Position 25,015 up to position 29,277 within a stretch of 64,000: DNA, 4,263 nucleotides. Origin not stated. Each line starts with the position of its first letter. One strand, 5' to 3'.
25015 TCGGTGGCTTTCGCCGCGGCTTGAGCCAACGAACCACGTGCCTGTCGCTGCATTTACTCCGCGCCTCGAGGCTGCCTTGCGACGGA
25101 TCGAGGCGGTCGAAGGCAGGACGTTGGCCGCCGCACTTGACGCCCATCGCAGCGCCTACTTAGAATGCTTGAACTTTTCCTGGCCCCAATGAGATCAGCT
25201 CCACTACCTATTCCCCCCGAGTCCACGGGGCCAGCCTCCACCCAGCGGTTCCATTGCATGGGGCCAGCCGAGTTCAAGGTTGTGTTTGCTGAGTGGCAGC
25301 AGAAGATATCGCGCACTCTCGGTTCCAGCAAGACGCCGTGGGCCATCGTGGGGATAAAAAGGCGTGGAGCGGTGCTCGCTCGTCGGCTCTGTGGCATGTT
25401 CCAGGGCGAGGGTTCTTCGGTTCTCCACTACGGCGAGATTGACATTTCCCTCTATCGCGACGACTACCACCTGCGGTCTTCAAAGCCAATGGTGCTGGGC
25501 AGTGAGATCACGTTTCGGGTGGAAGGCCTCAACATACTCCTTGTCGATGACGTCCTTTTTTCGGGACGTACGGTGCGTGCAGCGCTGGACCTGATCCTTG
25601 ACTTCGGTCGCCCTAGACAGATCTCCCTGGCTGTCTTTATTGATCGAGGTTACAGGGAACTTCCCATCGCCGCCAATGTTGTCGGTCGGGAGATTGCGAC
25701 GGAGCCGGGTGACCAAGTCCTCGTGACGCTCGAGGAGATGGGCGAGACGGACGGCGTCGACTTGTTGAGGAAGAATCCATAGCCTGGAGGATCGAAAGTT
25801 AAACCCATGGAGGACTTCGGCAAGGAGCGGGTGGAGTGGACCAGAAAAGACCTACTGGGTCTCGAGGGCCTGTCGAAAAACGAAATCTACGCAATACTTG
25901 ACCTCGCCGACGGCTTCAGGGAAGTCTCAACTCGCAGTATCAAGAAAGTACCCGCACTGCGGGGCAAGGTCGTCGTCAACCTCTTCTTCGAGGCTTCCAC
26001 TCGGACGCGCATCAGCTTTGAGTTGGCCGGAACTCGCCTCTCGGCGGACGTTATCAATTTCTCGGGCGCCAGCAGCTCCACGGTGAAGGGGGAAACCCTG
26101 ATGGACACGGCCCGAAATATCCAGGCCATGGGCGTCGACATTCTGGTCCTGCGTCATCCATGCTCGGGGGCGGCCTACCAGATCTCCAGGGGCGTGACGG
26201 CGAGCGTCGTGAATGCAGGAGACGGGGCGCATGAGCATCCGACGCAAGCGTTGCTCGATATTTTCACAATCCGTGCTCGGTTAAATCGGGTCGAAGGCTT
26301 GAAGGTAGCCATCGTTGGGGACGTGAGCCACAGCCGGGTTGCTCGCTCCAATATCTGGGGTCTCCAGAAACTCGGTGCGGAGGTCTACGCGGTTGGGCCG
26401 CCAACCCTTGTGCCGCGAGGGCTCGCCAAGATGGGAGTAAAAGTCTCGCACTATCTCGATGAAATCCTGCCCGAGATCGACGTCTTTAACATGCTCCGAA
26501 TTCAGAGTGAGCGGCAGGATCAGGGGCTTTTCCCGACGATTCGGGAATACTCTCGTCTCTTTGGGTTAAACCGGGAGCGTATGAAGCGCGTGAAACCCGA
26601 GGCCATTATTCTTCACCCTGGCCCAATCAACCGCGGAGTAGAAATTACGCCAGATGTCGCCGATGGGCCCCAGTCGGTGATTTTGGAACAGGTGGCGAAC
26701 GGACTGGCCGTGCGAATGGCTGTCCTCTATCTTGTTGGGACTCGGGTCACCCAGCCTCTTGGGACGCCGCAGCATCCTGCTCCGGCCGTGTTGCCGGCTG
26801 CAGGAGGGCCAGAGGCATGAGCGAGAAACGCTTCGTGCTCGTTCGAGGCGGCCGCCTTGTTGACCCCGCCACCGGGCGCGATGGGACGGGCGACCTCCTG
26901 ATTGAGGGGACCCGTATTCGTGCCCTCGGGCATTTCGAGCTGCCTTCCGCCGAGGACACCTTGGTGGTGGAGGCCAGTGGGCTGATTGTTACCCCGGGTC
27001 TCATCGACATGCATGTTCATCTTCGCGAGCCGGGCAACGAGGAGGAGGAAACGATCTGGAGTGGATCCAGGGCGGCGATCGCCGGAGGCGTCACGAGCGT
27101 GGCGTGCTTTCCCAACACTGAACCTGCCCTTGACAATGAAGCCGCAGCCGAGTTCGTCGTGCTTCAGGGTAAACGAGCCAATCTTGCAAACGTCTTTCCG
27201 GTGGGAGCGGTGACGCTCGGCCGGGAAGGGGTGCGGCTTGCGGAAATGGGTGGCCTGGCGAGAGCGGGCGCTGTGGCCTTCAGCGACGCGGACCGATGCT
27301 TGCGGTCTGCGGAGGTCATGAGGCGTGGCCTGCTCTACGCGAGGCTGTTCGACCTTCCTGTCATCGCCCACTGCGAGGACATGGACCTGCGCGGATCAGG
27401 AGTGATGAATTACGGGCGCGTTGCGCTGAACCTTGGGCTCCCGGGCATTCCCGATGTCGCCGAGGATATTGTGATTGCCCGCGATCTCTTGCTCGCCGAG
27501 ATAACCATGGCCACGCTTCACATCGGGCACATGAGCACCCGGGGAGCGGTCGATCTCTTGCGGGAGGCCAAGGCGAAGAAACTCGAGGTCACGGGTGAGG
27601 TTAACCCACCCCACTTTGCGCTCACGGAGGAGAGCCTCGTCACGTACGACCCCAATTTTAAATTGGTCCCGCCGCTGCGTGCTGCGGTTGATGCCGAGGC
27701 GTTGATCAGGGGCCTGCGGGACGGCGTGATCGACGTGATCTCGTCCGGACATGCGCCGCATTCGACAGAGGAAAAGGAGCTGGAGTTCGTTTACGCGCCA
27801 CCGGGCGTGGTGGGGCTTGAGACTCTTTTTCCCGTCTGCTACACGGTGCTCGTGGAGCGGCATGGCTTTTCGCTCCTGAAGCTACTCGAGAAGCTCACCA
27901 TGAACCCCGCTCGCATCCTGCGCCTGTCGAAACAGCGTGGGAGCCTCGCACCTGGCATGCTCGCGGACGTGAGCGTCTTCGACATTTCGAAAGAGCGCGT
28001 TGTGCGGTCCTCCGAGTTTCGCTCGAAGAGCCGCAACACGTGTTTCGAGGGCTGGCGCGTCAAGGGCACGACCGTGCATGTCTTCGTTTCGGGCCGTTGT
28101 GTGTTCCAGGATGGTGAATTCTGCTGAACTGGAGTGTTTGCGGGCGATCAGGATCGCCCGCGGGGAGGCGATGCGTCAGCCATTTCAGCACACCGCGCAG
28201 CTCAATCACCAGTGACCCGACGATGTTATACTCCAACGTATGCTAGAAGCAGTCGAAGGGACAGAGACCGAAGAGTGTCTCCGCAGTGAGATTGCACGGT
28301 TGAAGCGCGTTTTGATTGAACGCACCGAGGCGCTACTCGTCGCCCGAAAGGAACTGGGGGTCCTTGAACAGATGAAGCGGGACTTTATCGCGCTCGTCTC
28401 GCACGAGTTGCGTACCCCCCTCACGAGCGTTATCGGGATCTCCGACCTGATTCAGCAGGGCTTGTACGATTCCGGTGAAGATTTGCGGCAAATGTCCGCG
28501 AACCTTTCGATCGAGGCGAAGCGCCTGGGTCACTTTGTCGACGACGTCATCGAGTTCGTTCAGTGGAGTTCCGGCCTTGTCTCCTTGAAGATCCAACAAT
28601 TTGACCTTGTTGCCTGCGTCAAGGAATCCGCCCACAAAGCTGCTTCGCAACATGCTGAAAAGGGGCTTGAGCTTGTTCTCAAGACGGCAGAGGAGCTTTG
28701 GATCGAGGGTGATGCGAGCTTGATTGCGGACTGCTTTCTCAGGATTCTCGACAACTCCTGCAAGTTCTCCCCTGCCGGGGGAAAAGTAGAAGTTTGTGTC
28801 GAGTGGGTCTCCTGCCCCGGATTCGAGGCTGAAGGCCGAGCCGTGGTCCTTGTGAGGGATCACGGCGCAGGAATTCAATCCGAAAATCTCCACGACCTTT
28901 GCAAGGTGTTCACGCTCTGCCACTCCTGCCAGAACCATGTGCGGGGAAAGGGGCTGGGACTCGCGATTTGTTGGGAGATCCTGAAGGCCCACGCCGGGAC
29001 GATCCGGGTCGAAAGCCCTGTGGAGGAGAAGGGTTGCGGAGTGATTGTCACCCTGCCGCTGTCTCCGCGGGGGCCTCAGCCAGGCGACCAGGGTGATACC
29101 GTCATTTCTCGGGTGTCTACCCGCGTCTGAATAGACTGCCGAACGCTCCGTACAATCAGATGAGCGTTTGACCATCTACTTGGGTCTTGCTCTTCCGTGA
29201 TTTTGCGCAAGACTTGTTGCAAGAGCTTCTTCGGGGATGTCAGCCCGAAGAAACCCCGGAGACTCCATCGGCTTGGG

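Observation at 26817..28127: PyrC looks like an inactive pseudo-dihydroorotase (PyrC') partnering ATCase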

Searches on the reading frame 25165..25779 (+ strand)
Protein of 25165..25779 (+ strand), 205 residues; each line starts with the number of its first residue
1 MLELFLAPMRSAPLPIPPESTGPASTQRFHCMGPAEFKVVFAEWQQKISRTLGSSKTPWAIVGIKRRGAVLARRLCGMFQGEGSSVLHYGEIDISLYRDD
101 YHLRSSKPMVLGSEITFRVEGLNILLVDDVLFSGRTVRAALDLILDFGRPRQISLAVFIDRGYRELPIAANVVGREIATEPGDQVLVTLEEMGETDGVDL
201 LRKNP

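Call 5: search_protein_families(library=ncbifam, proteins=[window:25165-25779:+])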
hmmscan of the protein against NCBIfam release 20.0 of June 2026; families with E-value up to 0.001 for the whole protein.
window:25165-25779:+ (205 aa): 9 families
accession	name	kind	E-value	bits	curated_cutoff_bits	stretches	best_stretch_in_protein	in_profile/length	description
NF003549.0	PRK05205.1-5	equivalog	4.8e-45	153.2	138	1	59-203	35-181/182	bifunctional pyr operon transcriptional regulator/uracil phosphoribosyltransferase PyrR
NF003547.0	PRK05205.1-3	equivalog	6e-40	137.1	230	1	60-203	48-191/194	bifunctional pyr operon transcriptional regulator/uracil phosphoribosyltransferase PyrR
NF003545.0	PRK05205.1-1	equivalog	3.2e-38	130.9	140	1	47-188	16-156/171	bifunctional pyr operon transcriptional regulator/uracil phosphoribosyltransferase PyrR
NF003548.0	PRK05205.1-4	equivalog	2.4e-37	128.4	218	1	61-202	35-171/173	bifunctional pyr operon transcriptional regulator/uracil phosphoribosyltransferase PyrR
NF003546.0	PRK05205.1-2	equivalog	1.8e-30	105.9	268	1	61-197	35-171/175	bifunctional pyr operon transcriptional regulator/uracil phosphoribosyltransferase PyrR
TIGR01203.1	HGPRTase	equivalog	9.7e-06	25.4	150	1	43-177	14-141/167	hypoxanthine phosphoribosyltransferase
TIGR01090.1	apt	equivalog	0.00027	21.1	185.85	1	47-147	37-135/169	adenine phosphoribosyltransferase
NF002636.0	PRK02304.1-5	equivalog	0.0003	20.3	125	1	56-148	53-144/176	adenine phosphoribosyltransferase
NF006605.0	PRK09162.1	equivalog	0.00044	19.7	181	1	92-176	72-154/183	hypoxanthine-guanine phosphoribosyltransferase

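Call 6: search_protein_families(library=pfam, proteins=[window:25165-25779:+])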
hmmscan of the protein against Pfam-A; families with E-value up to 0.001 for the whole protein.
window:25165-25779:+ (205 aa): 1 family
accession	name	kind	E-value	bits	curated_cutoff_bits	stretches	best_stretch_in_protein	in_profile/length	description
PF00156.33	Pribosyltran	-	6.8e-16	58.4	26.3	1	41-173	15-138/158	Phosphoribosyl transferase domain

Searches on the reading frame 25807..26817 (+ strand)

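Call 5: search_protein_families(library=ncbifam, proteins=[window:25807-26817:+])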
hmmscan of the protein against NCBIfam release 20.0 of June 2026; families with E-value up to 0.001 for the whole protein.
window:25807-26817:+ (337 aa): 17 families
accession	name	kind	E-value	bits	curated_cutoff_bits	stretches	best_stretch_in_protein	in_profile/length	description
NF002032.1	PRK00856.1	equivalog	3e-122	407.5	263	1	14-310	1-296/297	aspartate carbamoyltransferase catalytic subunit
TIGR00670.1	asp_carb_tr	equivalog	3.7e-94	315.3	236.95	1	14-311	1-303/304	aspartate carbamoyltransferase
NF010387.0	PRK13814.1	equivalog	9.6e-69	231.6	660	1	16-310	8-302/310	aspartate carbamoyltransferase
NF008853.0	PRK11891.1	equivalog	2.6e-48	164.7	560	1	12-308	87-395/430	aspartate carbamoyltransferase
NF006046.0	PRK08192.1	equivalog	6.9e-47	160.3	512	1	12-310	5-316/339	aspartate carbamoyltransferase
NF001986.0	PRK00779.1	subfamily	2e-40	138.8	306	1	12-310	4-303/307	ornithine carbamoyltransferase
TIGR00658.1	orni_carb_tr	equivalog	4.6e-38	131.1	280.85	2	14-204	1-186/304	ornithine carbamoyltransferase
TIGR04384.1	putr_carbamoyl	exception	2.6e-28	99.1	500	2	19-198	5-182/330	putrescine carbamoyltransferase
NF011380.0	PRK14805.1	equivalog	8.4e-27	94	421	1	14-308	2-297/302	ornithine carbamoyltransferase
NF009916.0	PRK13376.1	equivalog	3.4e-20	72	800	1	56-322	53-344/525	bifunctional aspartate carbamoyltransferase catalytic subunit/aspartate carbamoyltransferase regulatory subunit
NF003286.0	PRK04284.1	subfamily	1.2e-19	70.6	515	1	13-204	6-194/332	ornithine carbamoyltransferase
NF003384.0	PRK04523.1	equivalog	1.9e-14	53.5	288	2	245-310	268-332/336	N-acetylornithine carbamoyltransferase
NF002470.0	PRK01713.1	equivalog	5e-14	52.5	545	1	14-204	8-195/334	ornithine carbamoyltransferase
NF011379.0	PRK14804.1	equivalog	5.6e-14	52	373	1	14-196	7-183/311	ornithine carbamoyltransferase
NF009213.0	PRK12562.1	subfamily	1.9e-10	40.6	559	1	12-160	5-150/334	ornithine carbamoyltransferase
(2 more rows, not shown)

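Call 6: search_protein_families(library=pfam, proteins=[window:25807-26817:+])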
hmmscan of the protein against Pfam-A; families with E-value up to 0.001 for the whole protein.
window:25807-26817:+ (337 aa): 2 families
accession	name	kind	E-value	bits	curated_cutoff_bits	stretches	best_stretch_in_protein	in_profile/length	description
PF02729.26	OTCace_N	-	1.7e-43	148.7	29.9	1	14-156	1-147/148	Aspartate/ornithine carbamoyltransferase, carbamoyl-P binding domain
PF00185.30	OTCace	-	3.4e-27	95.9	29.4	1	163-309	1-156/157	Aspartate/ornithine carbamoyltransferase, Asp/Orn binding domain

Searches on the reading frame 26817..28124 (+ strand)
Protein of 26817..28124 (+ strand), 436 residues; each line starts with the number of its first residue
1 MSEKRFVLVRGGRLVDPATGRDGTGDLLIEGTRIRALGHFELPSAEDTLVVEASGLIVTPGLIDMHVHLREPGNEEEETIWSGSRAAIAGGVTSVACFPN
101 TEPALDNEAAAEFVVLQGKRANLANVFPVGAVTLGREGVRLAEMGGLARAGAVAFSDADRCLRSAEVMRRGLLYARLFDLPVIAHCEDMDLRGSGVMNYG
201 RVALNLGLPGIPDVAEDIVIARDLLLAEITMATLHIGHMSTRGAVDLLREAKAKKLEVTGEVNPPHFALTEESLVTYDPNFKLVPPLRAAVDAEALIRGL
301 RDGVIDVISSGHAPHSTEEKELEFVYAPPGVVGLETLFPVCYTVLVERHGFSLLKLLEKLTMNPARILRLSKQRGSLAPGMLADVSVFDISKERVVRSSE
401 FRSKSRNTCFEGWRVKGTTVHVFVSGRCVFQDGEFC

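Call 4: search_solved_structures(query=window:26817-28124:+, show_alignments=4)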
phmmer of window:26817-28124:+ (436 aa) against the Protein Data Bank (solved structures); distinct sequences matched with E-value up to 0.001: 99 (the best 60 are shown).
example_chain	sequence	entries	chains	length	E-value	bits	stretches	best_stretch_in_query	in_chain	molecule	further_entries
6gde_A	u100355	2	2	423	3.5e-94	319.1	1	7-432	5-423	Dihydroorotase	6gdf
3d6n_A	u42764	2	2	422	3.6e-94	319.1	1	7-432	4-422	Dihydroorotase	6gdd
1xrf_A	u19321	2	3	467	4.5e-94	318.8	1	7-432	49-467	Dihydroorotase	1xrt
4bjh_A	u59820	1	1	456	2.5e-91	309.7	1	7-432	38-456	DIHYDROOROTASE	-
4yiw_A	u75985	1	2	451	2.8e-91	309.5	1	9-431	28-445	Dihydroorotase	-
3mpg_A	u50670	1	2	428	2.9e-91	309.5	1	10-431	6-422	Dihydroorotase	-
2z00_A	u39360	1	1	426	1.4e-86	294.1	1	7-430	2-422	Dihydroorotase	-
3gri_A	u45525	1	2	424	3.4e-86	292.8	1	9-431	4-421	Dihydroorotase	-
4c6o_A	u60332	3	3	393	9.6e-41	143.1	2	215-434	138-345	CAD PROTEIN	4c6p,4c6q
9fs1_A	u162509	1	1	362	1.1e-40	142.9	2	215-434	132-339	Multifunctional protein CAD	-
5ynz_A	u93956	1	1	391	1.2e-40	142.8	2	215-434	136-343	CAD protein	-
6hg1_A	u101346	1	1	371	1.6e-40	142.4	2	214-434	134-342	CAD protein,Dihydroorotase,CAD protein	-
6hg3_A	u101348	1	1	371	1.6e-40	142.4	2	215-434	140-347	CAD protein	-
6hfr_A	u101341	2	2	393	1.7e-40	142.3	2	215-434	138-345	CAD protein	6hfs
6hfp_A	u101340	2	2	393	1.9e-40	142.1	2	215-434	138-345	CAD protein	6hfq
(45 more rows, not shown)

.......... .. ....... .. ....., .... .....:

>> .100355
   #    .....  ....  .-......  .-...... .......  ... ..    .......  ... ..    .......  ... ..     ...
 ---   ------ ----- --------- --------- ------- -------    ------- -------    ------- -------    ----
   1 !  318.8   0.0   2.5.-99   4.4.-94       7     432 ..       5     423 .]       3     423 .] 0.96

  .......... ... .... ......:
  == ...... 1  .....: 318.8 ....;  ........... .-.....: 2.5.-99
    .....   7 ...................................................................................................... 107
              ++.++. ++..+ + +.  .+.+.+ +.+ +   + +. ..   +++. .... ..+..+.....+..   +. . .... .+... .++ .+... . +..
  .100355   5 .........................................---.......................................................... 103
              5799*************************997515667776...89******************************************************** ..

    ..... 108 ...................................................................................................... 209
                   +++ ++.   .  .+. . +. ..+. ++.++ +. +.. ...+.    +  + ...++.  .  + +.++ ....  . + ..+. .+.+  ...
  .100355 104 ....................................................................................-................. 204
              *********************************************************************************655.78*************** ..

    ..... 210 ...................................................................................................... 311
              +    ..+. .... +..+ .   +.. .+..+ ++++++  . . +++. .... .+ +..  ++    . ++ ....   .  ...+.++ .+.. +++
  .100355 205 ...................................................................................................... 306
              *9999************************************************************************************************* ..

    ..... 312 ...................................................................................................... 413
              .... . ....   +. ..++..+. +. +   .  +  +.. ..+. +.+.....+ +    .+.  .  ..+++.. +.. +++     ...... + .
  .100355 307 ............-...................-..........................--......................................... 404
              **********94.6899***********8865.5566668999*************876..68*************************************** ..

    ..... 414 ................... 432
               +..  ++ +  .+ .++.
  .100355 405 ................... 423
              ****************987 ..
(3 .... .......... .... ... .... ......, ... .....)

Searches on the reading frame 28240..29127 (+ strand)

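Call 6: search_protein_families(library=pfam, proteins=[window:28240-29127:+])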
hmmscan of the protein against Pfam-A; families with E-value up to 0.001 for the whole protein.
window:28240-29127:+ (296 aa): 2 families
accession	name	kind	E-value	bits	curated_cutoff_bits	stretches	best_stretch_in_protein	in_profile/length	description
PF02518.31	HATPase_c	-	2.8e-16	60.4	26.4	1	158-275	2-110/111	Histidine kinase-, DNA gyrase B-, and HSP90-like ATPase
PF00512.31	HisKA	-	3.7e-13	49.8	26.9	1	45-110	1-64/66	His Kinase A (phospho-acceptor) domain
